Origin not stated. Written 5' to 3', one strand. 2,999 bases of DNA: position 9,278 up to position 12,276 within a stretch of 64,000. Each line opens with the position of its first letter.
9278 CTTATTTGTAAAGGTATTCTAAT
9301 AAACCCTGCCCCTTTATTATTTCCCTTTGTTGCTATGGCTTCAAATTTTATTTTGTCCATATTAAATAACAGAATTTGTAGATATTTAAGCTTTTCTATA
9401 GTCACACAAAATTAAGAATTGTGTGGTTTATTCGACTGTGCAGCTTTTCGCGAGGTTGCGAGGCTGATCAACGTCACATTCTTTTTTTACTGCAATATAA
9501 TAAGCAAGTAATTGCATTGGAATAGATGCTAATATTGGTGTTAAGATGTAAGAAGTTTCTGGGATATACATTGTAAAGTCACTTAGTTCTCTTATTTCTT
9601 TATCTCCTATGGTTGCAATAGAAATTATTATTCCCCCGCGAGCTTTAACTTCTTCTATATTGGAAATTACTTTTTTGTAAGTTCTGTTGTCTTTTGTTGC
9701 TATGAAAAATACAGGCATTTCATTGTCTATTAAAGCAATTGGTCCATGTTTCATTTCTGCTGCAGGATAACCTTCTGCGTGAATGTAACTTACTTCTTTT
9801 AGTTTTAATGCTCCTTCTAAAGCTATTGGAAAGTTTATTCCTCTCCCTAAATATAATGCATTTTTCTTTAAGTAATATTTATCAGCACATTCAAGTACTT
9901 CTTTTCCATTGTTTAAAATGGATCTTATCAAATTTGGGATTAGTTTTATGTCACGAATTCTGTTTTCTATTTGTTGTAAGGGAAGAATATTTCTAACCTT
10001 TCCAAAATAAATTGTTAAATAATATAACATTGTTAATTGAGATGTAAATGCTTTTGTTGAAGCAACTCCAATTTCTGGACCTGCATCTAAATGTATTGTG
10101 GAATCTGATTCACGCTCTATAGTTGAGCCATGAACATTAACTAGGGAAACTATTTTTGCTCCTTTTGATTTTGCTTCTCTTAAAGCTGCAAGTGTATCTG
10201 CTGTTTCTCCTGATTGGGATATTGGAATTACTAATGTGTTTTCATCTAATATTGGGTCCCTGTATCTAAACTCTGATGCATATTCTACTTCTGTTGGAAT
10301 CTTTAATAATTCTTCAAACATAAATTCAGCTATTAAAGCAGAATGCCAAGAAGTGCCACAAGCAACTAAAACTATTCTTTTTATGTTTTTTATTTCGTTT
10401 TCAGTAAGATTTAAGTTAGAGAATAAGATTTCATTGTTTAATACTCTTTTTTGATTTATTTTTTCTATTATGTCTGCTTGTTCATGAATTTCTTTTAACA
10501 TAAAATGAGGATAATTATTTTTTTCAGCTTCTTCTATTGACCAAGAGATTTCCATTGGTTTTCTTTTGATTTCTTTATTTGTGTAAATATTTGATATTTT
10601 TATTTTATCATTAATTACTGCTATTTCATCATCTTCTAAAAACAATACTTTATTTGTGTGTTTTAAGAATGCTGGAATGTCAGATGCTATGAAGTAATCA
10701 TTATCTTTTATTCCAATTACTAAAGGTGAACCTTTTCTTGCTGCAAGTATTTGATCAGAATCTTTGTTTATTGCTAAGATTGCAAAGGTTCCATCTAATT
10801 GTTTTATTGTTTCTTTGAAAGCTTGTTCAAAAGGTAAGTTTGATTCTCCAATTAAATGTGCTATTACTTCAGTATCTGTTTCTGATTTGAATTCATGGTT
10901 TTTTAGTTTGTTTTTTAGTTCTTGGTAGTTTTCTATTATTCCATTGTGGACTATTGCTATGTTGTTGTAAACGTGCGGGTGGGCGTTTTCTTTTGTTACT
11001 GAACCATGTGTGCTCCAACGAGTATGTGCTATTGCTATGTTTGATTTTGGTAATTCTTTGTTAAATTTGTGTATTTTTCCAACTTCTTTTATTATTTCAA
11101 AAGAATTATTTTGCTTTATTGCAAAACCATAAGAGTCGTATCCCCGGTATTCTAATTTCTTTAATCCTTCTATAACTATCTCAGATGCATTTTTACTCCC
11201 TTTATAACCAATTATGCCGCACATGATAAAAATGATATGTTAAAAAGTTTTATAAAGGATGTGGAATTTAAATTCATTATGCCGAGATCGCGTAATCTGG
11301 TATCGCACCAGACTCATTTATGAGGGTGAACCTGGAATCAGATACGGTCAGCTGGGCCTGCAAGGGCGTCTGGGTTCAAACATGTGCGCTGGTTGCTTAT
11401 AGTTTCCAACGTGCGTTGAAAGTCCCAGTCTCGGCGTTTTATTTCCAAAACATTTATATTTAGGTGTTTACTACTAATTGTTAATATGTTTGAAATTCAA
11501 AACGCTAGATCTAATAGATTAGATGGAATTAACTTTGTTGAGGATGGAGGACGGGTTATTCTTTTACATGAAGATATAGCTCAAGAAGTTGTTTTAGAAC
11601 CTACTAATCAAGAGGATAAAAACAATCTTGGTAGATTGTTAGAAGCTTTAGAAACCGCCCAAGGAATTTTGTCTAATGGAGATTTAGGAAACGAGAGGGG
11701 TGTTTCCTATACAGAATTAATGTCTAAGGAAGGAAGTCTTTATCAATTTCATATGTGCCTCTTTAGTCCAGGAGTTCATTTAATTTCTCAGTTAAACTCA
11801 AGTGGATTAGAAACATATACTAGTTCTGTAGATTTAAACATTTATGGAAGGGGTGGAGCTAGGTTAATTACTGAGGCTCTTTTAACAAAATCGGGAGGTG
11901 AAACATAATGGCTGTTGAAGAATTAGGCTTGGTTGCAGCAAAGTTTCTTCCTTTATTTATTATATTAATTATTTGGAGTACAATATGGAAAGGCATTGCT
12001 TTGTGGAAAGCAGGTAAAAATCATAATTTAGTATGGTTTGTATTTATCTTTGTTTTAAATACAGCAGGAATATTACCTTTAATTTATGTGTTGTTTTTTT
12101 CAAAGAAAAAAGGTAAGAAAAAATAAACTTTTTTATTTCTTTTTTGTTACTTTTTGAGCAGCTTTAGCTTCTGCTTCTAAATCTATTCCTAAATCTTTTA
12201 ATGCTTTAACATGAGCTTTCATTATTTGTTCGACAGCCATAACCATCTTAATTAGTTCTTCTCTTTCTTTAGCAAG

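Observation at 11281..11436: GC-rich 156-nt element whose ends form a tRNA(CAU) frame but carry ~80 nt of insertions, pointing to a multi-intron pre-tRNA with a possible T-arm intron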

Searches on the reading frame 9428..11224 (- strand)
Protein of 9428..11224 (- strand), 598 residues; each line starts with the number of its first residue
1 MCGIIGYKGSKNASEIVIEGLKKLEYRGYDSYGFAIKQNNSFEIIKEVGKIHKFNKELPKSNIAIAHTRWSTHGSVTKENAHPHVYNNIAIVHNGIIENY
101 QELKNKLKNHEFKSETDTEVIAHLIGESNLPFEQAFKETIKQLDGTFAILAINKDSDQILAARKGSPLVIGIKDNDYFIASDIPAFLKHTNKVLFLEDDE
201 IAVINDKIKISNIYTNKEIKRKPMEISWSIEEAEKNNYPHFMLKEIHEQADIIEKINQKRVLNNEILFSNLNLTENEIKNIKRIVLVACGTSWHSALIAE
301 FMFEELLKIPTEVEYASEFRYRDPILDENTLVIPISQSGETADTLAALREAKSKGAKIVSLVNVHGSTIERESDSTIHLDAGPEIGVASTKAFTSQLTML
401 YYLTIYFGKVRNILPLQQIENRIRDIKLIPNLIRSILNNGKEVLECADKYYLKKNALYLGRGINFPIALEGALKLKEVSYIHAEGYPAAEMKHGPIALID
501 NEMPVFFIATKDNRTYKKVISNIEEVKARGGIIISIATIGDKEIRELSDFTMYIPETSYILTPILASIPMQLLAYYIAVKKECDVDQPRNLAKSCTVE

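Call 7: find_encoding_contigs(protein=window:9428-11224:-, flank=10000, max_places=10)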
Protein window:9428-11224:- (598 aa): 9 contigs read that carry it; 6 places shown.
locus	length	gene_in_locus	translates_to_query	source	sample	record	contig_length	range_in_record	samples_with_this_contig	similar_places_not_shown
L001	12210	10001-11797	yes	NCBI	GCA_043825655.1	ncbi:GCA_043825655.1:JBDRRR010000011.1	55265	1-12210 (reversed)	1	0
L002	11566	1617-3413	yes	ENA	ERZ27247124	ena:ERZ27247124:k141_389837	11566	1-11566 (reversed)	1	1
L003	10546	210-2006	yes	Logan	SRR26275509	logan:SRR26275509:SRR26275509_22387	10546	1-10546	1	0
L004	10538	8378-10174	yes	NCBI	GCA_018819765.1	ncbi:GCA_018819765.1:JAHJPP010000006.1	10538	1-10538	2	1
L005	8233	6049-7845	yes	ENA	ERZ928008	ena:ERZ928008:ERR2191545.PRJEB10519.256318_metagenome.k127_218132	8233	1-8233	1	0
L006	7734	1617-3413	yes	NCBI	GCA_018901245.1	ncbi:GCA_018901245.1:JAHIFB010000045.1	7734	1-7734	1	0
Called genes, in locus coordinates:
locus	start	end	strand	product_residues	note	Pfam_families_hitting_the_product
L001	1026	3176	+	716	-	PF05048:NosD, PF13229:Beta_helix (weak)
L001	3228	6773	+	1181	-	PF13385:Laminin_G_3, PF16656:Pur_ac_phosph_N (weak), PF00149:Metallophos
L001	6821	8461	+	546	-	PF00149:Metallophos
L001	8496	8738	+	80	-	PF01866:Diphthamide_syn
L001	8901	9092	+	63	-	-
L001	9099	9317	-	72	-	PF18893:DUF5652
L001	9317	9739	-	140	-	-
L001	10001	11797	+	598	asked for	PF13522:GATase_6, PF13537:GATase_7, PF01380:SIS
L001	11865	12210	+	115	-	?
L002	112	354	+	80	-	PF01866:Diphthamide_syn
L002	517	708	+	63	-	-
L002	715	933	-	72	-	PF18893:DUF5652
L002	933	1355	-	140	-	-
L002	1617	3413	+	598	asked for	PF13522:GATase_6, PF13537:GATase_7, PF01380:SIS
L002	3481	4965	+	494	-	-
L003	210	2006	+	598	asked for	PF13522:GATase_6, PF13537:GATase_7, PF01380:SIS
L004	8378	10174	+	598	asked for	PF13522:GATase_6, PF13537:GATase_7, PF01380:SIS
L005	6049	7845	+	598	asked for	PF13522:GATase_6, PF13537:GATase_7, PF01380:SIS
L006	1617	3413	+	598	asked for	PF13522:GATase_6, PF13537:GATase_7, PF01380:SIS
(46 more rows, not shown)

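Call 42: list_cluster_members(proteins=[window:9428-11224:-, window:22276-23214:-, window:37665-38831:-])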
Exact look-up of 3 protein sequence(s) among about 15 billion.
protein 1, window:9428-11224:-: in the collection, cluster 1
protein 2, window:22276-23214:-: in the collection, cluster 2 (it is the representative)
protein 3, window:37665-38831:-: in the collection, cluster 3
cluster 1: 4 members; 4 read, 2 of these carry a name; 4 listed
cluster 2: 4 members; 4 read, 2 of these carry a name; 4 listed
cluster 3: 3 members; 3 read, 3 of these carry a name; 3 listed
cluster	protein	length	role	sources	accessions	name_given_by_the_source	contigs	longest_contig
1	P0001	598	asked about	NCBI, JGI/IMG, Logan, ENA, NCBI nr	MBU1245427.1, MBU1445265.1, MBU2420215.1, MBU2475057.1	MAG: glutamine--fructose-6-phosphate transaminase (isomerizing) [Nanoarchaeota archaeon] | glutamine--fructose-6-phosphate transaminase (isomerizing) [Nanoarchaeota archaeon]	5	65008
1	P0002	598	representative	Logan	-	-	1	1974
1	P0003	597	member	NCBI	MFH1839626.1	MAG: glutamine--fructose-6-phosphate transaminase (isomerizing) [Nanoarchaeota archaeon]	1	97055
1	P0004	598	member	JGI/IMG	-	-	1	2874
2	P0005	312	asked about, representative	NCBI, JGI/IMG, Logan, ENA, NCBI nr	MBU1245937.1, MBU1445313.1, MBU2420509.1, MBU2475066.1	MAG: deoxyhypusine synthase family protein [Nanoarchaeota archaeon] | deoxyhypusine synthase family protein [Nanoarchaeota archaeon]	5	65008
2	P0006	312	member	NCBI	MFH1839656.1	MAG: deoxyhypusine synthase family protein [Nanoarchaeota archaeon]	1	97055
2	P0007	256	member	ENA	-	-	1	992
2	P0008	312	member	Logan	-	-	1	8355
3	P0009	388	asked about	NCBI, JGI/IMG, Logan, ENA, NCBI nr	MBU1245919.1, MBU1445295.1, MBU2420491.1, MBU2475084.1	MAG: nucleotidyltransferase domain-containing protein [Nanoarchaeota archaeon] | nucleotidyltransferase domain-containing protein [Nanoarchaeota archaeon]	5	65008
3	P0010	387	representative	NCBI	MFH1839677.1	MAG: nucleotidyltransferase domain-containing protein [Nanoarchaeota archaeon]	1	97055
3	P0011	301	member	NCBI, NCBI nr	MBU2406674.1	MAG: hypothetical protein KKA26_01675, partial [Nanoarchaeota archaeon] | hypothetical protein [Nanoarchaeota archaeon]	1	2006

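Call 43: find_encoding_contigs(protein=P0003, flank=3000, max_places=3)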
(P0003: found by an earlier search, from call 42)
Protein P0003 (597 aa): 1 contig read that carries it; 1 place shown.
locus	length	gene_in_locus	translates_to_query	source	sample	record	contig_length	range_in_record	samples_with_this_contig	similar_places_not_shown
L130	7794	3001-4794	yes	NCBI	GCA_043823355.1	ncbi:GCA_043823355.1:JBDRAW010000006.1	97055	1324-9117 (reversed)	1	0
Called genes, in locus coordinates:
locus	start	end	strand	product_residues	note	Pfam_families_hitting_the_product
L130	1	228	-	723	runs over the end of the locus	PF09250:Prim-Pol (weak)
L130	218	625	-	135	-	-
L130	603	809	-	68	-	-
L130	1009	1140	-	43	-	-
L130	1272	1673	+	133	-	-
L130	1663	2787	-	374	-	-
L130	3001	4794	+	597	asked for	PF13230:GATase_4 (weak), PF13522:GATase_6, PF13537:GATase_7, PF01380:SIS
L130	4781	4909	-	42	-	-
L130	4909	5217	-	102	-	PF00338:Ribosomal_S10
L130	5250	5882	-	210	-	PF01966:HD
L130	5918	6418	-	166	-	-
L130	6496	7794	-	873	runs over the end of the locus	PF04773:FecR, PF04473:DUF553 (weak), PF01841:Transglut_core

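Call 54: find_encoding_contigs(protein=P0003, flank=10000, max_places=1)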
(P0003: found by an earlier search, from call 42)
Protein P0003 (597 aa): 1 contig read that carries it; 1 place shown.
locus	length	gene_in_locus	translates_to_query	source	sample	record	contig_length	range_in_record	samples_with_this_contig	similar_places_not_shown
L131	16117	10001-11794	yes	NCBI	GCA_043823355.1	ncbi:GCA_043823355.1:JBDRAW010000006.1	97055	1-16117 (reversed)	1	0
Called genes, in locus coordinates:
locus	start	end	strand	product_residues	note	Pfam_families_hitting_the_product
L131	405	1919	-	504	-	-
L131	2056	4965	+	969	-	PF17963:Big_9 (faint), PF05048:NosD, PF13229:Beta_helix, PF18911:PKD_4 (faint), PF05345:He_PIG, PF07705:CARDB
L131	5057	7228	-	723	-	PF09250:Prim-Pol (weak)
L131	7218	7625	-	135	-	-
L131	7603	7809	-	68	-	-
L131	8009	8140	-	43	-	-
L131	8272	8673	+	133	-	-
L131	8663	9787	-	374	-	-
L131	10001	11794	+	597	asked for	PF13230:GATase_4 (weak), PF13522:GATase_6, PF13537:GATase_7, PF01380:SIS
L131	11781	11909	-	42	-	-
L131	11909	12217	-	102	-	PF00338:Ribosomal_S10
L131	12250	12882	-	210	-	PF01966:HD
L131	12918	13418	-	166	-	-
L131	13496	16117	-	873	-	PF04773:FecR, PF04473:DUF553 (weak), PF01841:Transglut_core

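Call 56: search_protein_families(library=pfam, proteins=[L131:8663-9787:-, L131:5057-7228:-, L131:7218-7625:-, L131:8272-8673:+], max_evalue=0.01)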
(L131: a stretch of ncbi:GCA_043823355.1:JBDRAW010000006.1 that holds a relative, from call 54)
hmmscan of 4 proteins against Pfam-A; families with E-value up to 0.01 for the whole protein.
L131:8663-9787:- (374 aa): 2 families
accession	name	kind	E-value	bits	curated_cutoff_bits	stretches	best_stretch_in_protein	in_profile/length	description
PF00589.27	Phage_integrase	-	0.0042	17.3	27.1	0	130-176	5-55/172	Phage integrase family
PF21491.2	MIMI_R596-like_C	-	0.0099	16.2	27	0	16-60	6-46/107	Mimivirus sulfhydryl oxidase R596-like, C-terminal domain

L131:5057-7228:- (723 aa): 1 family
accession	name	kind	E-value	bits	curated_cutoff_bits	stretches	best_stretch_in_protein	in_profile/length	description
PF09250.16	Prim-Pol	-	1.1e-07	32.8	22.8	1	10-136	8-149/158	Bifunctional DNA primase/polymerase, N-terminal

L131:7218-7625:- (135 aa): 0 families

L131:8272-8673:+ (133 aa): 8 families
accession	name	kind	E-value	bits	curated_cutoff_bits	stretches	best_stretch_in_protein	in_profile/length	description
PF25212.1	HVO_A0114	-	3.4e-06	27.2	27.6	1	37-100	11-73/84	HVO_A0114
PF14947.12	HTH_45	-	0.002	18.6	25.5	1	76-116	32-68/77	Winged helix-turn-helix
PF02082.26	Rrf2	-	0.0028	18.2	30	1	51-97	11-57/132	Iron-dependent Transcriptional regulator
PF13412.12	HTH_24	-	0.0035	17.3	21.9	1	57-94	11-48/48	Winged helix-turn-helix DNA-binding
PF22665.2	DUF6293_C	-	0.0037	18.1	27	1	67-113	57-97/101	DUF6293 C-terminal winged helix domain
PF01022.26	HTH_5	-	0.004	17.4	22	0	53-94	6-46/47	Bacterial regulatory protein, arsR family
PF22545.2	2CompARG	-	0.0045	17.5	27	1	28-80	91-143/170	2-Component system ADP-ribose glycohydrolase domain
PF13601.12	HTH_34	-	0.0048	17.5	27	1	53-119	4-74/80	Winged helix DNA-binding domain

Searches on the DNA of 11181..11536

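Call 4: search_rna_families(source=window, start=11181, end=11536, threshold=evalue, max_evalue=10, show_alignments=6)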
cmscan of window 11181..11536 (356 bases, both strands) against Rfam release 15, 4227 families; matches with E-value up to 10: 3.
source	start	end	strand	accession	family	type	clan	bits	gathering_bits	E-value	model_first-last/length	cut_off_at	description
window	11247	11273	-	RF01327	CRISPR-DR14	Gene; CRISPR;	CL00014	20.7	45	2.9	1-29/29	no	CRISPR RNA direct repeat element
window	11226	11321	+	RF00350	snoZ152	Gene; snRNA; snoRNA; CD-box;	-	15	50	6.1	1-109/109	no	Small nucleolar RNA Z152/R70/R12/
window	11424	11512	-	RF00788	mir-287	Gene; miRNA;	-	14.8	80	2.3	1-73/73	no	mir-287 microRNA precursor family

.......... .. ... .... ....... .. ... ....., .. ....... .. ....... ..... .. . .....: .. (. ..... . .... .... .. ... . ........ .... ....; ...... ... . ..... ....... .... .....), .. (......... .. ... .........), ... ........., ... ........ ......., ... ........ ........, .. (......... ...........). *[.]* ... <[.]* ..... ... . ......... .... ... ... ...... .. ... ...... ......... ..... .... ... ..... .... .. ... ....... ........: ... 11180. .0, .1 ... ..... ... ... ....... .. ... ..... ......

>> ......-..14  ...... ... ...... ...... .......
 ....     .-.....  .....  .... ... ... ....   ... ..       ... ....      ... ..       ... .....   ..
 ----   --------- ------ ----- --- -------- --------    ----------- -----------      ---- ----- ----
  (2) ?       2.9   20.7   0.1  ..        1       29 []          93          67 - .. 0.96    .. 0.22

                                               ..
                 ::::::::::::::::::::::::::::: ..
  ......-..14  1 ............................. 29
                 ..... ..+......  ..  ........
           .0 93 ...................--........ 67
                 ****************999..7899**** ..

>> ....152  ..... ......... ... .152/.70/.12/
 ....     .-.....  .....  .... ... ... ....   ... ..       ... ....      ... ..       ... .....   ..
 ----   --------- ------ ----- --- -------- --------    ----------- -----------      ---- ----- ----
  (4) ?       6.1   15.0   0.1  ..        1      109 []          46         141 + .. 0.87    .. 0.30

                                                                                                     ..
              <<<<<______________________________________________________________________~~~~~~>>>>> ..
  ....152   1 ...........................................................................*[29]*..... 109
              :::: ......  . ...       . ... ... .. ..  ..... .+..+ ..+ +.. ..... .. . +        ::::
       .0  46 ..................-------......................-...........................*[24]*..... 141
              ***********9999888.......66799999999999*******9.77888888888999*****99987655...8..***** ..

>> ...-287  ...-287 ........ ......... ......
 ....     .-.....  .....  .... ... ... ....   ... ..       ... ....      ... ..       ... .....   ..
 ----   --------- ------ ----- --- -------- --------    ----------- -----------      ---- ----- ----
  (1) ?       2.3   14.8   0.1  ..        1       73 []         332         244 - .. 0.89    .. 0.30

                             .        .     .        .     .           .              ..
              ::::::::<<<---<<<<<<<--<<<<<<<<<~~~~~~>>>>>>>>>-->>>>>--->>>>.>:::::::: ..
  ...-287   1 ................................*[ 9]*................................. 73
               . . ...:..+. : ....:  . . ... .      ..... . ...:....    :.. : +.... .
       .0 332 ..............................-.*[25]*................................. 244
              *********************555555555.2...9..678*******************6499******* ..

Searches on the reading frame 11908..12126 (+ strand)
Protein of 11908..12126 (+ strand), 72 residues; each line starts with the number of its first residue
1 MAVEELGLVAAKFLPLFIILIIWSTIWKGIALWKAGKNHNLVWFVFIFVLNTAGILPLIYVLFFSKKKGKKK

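Call 35: search_protein_families(library=pfam, proteins=[window:11908-12126:+], max_evalue=0.001)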
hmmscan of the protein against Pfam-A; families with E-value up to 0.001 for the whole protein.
window:11908-12126:+ (72 aa): 1 family
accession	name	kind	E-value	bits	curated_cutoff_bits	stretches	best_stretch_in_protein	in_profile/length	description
PF18893.5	DUF5652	-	9.1e-25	86.6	23.4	1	13-71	12-70/71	Family of unknown function (DUF5652)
